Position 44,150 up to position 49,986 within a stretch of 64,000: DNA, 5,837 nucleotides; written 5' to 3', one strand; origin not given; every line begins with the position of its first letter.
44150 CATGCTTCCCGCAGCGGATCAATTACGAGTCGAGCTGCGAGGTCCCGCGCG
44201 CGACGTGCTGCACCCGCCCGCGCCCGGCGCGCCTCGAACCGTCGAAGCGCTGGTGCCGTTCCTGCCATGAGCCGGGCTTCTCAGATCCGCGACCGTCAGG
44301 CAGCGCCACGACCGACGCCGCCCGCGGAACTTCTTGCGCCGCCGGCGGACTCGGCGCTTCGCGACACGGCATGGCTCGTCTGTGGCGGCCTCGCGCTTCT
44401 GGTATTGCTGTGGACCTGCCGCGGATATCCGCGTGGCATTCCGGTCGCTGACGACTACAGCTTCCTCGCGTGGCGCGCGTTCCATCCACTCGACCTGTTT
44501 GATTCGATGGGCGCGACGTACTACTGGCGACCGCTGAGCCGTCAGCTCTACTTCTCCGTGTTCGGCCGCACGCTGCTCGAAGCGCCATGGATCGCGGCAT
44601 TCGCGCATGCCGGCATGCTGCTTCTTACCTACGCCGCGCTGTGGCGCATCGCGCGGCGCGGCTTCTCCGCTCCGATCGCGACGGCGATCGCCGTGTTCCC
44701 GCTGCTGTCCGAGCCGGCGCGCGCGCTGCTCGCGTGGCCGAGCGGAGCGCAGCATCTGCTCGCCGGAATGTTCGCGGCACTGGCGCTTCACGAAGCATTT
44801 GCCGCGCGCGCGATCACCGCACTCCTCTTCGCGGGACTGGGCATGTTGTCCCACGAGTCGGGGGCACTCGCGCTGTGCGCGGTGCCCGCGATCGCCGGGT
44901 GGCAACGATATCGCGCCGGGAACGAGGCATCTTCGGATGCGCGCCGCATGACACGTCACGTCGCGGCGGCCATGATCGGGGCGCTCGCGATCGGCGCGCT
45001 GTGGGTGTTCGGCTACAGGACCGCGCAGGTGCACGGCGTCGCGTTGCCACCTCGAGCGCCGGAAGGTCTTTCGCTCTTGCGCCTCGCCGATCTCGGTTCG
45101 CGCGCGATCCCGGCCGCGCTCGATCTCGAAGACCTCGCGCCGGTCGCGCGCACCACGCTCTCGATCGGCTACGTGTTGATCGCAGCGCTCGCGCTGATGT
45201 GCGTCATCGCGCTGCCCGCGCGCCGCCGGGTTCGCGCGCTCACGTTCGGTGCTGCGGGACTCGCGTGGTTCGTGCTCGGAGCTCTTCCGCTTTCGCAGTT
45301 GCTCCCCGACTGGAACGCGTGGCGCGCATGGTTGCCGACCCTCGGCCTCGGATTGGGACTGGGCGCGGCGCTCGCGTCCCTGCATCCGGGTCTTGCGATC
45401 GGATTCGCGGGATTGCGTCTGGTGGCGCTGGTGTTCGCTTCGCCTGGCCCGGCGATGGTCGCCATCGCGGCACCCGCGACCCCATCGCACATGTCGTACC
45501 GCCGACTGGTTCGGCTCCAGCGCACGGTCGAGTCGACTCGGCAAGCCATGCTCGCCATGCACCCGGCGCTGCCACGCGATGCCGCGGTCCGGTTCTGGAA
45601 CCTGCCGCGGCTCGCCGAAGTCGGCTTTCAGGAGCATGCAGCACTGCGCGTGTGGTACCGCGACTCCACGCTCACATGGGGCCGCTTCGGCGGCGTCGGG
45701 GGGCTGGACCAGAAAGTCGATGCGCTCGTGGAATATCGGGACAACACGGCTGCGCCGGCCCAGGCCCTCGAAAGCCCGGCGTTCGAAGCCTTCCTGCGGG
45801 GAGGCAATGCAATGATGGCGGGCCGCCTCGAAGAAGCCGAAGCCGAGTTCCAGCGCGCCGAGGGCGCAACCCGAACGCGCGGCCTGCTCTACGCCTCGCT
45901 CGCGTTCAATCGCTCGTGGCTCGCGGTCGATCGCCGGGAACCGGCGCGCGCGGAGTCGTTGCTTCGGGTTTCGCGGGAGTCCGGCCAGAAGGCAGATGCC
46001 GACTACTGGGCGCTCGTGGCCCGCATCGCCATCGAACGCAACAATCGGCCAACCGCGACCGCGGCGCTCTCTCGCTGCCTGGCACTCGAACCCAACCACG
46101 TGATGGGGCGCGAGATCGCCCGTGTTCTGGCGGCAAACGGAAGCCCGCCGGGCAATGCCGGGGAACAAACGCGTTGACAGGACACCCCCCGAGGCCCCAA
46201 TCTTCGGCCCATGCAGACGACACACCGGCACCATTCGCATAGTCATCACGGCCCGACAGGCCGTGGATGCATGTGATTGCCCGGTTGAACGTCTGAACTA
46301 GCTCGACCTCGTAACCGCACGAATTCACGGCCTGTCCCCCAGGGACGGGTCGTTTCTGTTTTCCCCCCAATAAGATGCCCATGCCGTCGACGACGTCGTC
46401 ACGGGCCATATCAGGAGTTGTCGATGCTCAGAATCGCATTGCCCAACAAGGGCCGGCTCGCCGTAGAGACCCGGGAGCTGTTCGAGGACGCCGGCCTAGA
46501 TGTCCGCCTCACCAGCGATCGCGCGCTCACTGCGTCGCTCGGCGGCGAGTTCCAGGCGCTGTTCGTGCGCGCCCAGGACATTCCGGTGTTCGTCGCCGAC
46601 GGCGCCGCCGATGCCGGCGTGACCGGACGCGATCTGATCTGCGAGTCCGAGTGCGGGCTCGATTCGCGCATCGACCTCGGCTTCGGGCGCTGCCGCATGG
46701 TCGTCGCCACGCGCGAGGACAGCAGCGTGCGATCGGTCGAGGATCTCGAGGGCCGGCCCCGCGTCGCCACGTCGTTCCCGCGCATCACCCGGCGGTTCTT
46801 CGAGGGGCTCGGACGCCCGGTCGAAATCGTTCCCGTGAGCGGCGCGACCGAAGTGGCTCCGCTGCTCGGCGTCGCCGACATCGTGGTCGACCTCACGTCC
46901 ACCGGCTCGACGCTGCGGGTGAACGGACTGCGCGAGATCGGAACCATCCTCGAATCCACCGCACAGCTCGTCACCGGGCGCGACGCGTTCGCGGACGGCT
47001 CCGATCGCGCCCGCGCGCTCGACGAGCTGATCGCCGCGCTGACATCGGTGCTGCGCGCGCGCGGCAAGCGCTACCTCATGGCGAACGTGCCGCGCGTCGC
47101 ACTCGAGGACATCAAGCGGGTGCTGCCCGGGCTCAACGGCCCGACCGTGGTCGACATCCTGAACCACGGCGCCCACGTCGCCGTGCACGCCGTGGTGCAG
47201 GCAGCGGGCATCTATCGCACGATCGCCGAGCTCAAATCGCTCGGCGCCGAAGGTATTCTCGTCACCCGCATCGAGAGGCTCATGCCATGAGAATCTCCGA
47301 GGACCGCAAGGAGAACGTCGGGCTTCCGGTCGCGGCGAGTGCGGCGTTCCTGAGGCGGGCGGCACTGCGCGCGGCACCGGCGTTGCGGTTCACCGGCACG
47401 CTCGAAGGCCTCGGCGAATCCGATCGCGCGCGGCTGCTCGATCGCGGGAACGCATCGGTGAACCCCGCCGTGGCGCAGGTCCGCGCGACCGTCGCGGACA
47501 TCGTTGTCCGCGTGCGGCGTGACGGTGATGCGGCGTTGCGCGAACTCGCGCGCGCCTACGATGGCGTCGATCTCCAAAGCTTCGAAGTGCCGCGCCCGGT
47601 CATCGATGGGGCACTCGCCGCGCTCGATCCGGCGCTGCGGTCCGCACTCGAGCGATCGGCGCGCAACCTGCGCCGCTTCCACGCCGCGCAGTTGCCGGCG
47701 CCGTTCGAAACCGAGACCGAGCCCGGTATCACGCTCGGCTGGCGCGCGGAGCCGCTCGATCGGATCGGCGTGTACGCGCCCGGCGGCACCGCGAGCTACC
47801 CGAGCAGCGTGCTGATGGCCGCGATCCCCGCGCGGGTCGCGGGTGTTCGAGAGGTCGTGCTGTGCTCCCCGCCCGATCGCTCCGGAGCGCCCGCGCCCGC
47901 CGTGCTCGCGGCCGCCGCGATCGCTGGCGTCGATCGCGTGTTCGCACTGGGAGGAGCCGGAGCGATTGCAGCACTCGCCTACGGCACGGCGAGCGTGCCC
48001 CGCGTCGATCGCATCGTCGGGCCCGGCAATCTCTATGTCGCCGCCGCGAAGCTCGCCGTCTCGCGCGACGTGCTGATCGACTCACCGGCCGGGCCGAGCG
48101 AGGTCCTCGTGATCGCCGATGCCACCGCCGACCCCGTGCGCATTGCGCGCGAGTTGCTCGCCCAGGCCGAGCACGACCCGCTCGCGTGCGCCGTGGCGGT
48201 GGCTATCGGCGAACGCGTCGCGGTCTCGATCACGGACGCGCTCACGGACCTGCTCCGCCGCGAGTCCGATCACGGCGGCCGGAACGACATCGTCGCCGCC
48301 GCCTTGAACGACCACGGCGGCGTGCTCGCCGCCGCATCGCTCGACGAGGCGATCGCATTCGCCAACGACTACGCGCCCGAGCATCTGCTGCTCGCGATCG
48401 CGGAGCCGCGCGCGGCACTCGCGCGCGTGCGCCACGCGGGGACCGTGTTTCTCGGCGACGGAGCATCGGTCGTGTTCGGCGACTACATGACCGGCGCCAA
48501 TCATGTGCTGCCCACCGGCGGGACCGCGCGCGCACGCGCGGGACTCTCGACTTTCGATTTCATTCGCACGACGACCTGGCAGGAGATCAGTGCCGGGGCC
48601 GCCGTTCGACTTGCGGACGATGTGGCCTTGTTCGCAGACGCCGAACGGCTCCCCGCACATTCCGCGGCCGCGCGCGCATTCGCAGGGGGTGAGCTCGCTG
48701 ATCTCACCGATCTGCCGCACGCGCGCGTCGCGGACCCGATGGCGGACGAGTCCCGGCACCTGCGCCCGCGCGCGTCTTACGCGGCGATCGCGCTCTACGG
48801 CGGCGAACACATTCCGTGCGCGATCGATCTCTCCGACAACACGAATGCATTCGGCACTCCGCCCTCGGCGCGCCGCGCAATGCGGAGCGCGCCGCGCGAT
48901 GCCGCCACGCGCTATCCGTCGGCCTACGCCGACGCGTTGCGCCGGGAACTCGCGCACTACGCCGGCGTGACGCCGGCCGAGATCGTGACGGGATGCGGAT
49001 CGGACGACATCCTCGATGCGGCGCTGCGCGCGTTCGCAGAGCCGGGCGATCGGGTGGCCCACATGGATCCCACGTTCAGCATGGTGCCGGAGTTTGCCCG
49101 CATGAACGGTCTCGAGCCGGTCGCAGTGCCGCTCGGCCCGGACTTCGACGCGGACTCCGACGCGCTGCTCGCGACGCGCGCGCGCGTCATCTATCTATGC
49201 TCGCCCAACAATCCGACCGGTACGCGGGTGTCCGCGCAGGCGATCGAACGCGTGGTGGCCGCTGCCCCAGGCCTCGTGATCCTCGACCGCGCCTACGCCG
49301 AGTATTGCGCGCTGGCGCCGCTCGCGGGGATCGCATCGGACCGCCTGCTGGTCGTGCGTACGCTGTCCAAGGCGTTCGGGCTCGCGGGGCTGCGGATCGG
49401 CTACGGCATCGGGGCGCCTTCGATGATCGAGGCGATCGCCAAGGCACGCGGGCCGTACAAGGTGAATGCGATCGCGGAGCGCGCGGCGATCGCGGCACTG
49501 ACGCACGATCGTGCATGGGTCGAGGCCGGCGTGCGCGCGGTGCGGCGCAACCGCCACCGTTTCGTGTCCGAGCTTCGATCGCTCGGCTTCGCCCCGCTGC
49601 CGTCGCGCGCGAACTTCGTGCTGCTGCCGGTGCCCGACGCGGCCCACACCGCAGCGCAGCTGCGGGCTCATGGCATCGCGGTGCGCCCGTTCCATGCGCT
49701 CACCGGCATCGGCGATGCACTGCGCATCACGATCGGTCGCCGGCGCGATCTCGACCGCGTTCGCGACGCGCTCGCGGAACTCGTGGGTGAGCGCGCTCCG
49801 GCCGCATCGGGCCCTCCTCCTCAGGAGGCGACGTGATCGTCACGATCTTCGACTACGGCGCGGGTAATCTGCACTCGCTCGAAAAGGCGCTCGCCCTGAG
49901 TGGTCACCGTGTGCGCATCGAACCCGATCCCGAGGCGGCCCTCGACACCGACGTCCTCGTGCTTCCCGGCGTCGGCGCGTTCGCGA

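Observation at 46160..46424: Histidine-rich leader ORF with complete 1:2 / 2:3 / 3:4 attenuator upstream of hisG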

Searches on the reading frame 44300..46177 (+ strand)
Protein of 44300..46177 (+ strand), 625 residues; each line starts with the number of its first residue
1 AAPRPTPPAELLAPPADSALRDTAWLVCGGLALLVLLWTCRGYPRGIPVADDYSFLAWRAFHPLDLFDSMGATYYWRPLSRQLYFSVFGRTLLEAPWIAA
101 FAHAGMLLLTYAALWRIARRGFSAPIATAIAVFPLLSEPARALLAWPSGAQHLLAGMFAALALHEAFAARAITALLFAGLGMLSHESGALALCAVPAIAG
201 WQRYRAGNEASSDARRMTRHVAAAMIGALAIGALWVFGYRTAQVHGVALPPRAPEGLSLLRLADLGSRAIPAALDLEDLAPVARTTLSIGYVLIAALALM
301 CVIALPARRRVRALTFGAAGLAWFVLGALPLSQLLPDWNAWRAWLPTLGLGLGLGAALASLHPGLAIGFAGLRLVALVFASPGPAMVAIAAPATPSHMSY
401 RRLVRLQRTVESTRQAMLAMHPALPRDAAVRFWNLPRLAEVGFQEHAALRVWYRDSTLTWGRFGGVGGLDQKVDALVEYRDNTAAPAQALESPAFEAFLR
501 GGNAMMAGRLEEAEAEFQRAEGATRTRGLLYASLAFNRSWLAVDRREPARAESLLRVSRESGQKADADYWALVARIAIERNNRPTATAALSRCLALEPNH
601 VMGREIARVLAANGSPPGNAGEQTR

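Call 48: search_protein_families(library=pfam, proteins=[window:44300-46177:+], max_evalue=0.00001)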
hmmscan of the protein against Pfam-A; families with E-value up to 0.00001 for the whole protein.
window:44300-46177:+ (625 aa): 0 families

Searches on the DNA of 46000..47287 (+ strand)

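Call 4: search_rna_families(source=window, start=46000, end=46600, threshold=evalue, max_evalue=10, show_alignments=3)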
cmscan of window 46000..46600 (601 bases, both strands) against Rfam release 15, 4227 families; matches with E-value up to 10: 0.
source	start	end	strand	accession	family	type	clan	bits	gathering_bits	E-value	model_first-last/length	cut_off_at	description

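Call 56: search_rna_families(sources=[L003, L012, L013, L036, L041, L060, L064, L066, L073], threshold=evalue, max_evalue=1)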
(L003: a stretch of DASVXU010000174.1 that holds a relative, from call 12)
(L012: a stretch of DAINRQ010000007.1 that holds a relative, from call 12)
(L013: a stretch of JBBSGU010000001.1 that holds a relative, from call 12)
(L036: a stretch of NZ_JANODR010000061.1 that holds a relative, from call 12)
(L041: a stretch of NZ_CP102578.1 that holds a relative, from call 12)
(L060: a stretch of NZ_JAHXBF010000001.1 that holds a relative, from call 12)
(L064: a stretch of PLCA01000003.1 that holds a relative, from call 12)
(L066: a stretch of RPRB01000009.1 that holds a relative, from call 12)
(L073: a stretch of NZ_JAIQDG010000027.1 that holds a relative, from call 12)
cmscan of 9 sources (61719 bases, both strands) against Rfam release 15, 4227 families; matches with E-value up to 1: 3.
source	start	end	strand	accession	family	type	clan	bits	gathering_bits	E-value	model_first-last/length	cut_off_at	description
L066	5489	5581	+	RF03135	L4-Archaeoglobi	Cis-reg; leader;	-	28.6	34.5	0.21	1-85/85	no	L4-Archaeoglobi ribosomal protein leades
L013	2878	2982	+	RF02837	anti-hemB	Gene; sRNA;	-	23.2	49.5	0.41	1-81/81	no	Burkholderia RNA 7 (anti-hemB)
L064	340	386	+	RF01138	sR23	Gene; snRNA; snoRNA; CD-box;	-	20.9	45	0.65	1-54/54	no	Small nucleolar RNA sR23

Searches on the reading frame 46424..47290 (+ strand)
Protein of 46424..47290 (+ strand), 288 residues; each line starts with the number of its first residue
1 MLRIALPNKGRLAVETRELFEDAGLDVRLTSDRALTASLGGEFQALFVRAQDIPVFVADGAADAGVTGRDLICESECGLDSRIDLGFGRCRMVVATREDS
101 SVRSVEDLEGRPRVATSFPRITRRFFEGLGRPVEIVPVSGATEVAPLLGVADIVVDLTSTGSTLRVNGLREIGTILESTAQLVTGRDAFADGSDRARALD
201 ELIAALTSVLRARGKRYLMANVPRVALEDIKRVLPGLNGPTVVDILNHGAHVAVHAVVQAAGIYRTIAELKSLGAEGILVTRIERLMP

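Call 12: find_related_loci(query=window:46424-47287:+, collection=genome_contigs, flank=3000)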
Query seq(288 aa) (288 aa) in genome_contigs; peptide patterns used: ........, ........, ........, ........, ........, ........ (x = any residue, [..] = any of these).
599 stretches matched a pattern (row limit reached: there are more); 207 encode a relative of the query (tblastn E <= 1e-3); the best 80 are kept; 80 distinct loci.
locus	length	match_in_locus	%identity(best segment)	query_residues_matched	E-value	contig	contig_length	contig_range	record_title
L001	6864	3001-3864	82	1-288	2e-144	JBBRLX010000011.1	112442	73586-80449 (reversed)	MAG: Candidatus Eisenbacteria bacterium isolate La1_maxbin2.300 LA1C_X2.300_k141_267528L_112442_cov_43.0058, whole genom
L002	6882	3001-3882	72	1-288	2e-129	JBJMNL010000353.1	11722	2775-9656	MAG: Gemmatimonadaceae bacterium isolate H3_18_all_fractions_metab_8_73_36 k255_5909974, whole genome shotgun sequence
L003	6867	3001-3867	72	1-288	1e-129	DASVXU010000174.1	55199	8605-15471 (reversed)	MAG TPA_asm: Gemmatimonadaceae bacterium isolate SMAG_U2583 k141_979336, whole genome shotgun sequence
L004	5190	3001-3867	72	1-288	3e-128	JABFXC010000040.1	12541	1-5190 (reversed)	MAG: Gemmatimonadaceae bacterium isolate Bin5.19 NODE_2170_length_12541_cov_4.682190, whole genome shotgun sequence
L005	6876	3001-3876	69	1-288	1e-127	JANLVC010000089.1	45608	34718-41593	MAG: Gemmatimonadota bacterium isolate OTE_21_metabat_209 OTE_21_k141_2310134, whole genome shotgun sequence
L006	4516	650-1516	70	1-288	9e-127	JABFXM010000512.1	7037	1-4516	MAG: Gemmatimonadaceae bacterium isolate Bin6.2 NODE_3355_length_7037_cov_2.579137, whole genome shotgun sequence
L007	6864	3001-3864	72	1-288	3e-125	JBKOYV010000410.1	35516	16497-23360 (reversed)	MAG: Gemmatimonadota bacterium isolate GB_HAYS_MAG_00051 GB_HAYS_000001138127, whole genome shotgun sequence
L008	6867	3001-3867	69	1-288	1e-124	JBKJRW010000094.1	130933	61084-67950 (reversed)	MAG: Gemmatimonadaceae bacterium isolate ant_bin.553 k117_6448825, whole genome shotgun sequence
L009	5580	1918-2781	72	1-288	7e-125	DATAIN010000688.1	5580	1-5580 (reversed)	MAG TPA_asm: Gemmatimonadaceae bacterium isolate SMAG_U6885 k141_311097, whole genome shotgun sequence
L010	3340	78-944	70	1-288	3e-126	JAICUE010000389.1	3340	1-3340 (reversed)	MAG: Gemmatimonadaceae bacterium isolate GZL_ISSM_2_bin.59 k141_786440_length_3340_cov_85.0000, whole genome shotgun seq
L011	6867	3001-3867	69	1-288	8e-123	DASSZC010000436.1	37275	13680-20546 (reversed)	MAG TPA_asm: Gemmatimonadaceae bacterium isolate SMAG_U697 k141_82593, whole genome shotgun sequence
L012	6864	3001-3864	73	1-288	1e-122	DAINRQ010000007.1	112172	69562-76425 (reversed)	MAG TPA_asm: Gemmatimonadaceae bacterium isolate CTOTU27634 NODE_13_length_112172_cov_13.974928, whole genome shotgun se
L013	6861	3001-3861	68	1-288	4e-122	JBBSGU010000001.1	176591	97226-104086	MAG: Gemmatimonadales bacterium isolate LS2_sbin.48 LS2_sbin.48_K_562064_L_176591_cov_32.8929, whole genome shotgun sequ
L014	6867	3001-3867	65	1-288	2e-121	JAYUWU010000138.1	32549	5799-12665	MAG: Gemmatimonadaceae bacterium isolate GL127_UP_metabinner_5 GL127_UP_metabinner_5_137, whole genome shotgun sequence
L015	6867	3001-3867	67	1-288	1e-121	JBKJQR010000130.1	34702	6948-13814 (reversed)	MAG: Gemmatimonadaceae bacterium isolate ant_bin.504 k117_740842, whole genome shotgun sequence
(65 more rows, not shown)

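Call 48: search_protein_families(library=pfam, proteins=[window:46424-47290:+], max_evalue=0.00001)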
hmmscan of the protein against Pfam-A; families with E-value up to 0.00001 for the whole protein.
window:46424-47290:+ (288 aa): 2 families
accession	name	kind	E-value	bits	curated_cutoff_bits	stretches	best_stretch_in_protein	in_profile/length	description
PF01634.23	HisG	-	9.6e-51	172.3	25.5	1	49-206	1-156/158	ATP phosphoribosyltransferase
PF08029.16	HisG_C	-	9.1e-22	77.4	23.5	1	212-285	1-73/73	HisG, C-terminal domain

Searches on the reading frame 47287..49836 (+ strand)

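Call 48: search_protein_families(library=pfam, proteins=[window:47287-49836:+], max_evalue=0.00001)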
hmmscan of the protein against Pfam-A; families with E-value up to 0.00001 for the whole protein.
window:47287-49836:+ (849 aa): 2 families
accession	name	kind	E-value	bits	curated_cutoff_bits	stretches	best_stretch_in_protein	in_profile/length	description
PF00815.25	Histidinol_dh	-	1.5e-141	472.6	27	1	62-463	8-408/411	Histidinol dehydrogenase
PF00155.27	Aminotran_1_2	-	1.4e-55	189.4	19.7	1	513-829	4-361/361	Aminotransferase class I and II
